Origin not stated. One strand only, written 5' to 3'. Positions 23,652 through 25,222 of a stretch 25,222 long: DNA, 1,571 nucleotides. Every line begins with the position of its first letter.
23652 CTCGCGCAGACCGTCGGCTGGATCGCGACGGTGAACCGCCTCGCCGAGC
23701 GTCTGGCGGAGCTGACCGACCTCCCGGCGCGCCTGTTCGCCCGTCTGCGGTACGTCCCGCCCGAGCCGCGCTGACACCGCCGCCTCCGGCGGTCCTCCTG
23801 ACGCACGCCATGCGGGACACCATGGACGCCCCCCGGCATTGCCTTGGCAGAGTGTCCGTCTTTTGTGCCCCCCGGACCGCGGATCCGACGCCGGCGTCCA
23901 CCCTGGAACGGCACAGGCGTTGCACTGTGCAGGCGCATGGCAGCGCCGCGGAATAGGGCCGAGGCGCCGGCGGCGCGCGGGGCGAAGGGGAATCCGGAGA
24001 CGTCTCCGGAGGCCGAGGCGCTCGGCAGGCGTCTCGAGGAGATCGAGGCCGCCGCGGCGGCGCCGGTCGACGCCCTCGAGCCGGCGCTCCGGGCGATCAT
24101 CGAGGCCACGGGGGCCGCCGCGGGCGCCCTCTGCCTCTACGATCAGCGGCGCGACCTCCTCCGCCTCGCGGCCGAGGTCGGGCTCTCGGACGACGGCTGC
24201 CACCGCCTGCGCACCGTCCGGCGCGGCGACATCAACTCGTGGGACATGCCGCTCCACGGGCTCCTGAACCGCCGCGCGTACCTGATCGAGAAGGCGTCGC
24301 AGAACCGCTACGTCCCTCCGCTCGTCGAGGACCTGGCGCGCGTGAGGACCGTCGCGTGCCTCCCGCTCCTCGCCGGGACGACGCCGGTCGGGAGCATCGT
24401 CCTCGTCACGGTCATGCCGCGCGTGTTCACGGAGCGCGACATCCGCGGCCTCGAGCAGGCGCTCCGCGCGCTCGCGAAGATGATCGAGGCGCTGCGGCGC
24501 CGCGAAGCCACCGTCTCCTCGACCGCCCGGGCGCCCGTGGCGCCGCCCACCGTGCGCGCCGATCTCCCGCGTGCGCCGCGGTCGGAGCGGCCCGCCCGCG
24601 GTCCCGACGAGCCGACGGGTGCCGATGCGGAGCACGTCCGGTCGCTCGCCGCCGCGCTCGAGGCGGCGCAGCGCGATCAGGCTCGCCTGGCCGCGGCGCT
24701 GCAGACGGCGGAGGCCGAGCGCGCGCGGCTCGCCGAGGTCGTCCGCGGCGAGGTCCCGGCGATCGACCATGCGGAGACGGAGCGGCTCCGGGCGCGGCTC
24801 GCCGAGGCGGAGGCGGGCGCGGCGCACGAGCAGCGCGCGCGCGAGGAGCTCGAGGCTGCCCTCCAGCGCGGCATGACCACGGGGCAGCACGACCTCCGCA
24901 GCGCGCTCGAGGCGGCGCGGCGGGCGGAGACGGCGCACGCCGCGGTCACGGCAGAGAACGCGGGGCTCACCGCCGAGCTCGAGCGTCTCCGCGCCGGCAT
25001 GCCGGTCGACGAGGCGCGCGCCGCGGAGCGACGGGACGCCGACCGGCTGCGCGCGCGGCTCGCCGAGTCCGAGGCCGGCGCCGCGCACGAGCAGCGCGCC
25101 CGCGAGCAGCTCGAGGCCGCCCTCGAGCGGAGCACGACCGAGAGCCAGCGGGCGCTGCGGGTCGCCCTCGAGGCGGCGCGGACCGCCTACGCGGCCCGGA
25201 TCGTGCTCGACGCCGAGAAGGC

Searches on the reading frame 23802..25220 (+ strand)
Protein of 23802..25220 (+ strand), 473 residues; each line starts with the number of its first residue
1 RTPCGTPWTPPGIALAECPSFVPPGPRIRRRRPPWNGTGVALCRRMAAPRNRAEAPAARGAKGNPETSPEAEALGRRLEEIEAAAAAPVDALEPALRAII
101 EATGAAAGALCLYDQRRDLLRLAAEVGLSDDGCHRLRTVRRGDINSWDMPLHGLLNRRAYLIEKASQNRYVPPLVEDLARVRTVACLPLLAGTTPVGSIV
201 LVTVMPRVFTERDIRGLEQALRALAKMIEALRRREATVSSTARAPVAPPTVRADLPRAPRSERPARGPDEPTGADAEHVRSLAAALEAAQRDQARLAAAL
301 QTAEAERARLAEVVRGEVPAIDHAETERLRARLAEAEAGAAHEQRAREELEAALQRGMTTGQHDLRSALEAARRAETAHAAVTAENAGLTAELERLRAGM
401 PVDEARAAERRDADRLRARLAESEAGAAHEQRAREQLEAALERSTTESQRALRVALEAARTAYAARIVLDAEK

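Call 97: search_protein_families(library=pfam, proteins=[window:23802-25220:+], max_evalue=0.001)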
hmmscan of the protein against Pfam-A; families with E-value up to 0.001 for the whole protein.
window:23802-25220:+ (473 aa): 2 families
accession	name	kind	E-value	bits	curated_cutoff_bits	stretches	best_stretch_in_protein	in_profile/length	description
PF13185.12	GAF_2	-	1.7e-08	35.2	28.6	1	90-229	6-136/136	GAF domain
PF01590.32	GAF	-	3.5e-05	24.8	22.4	1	90-225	4-130/133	GAF domain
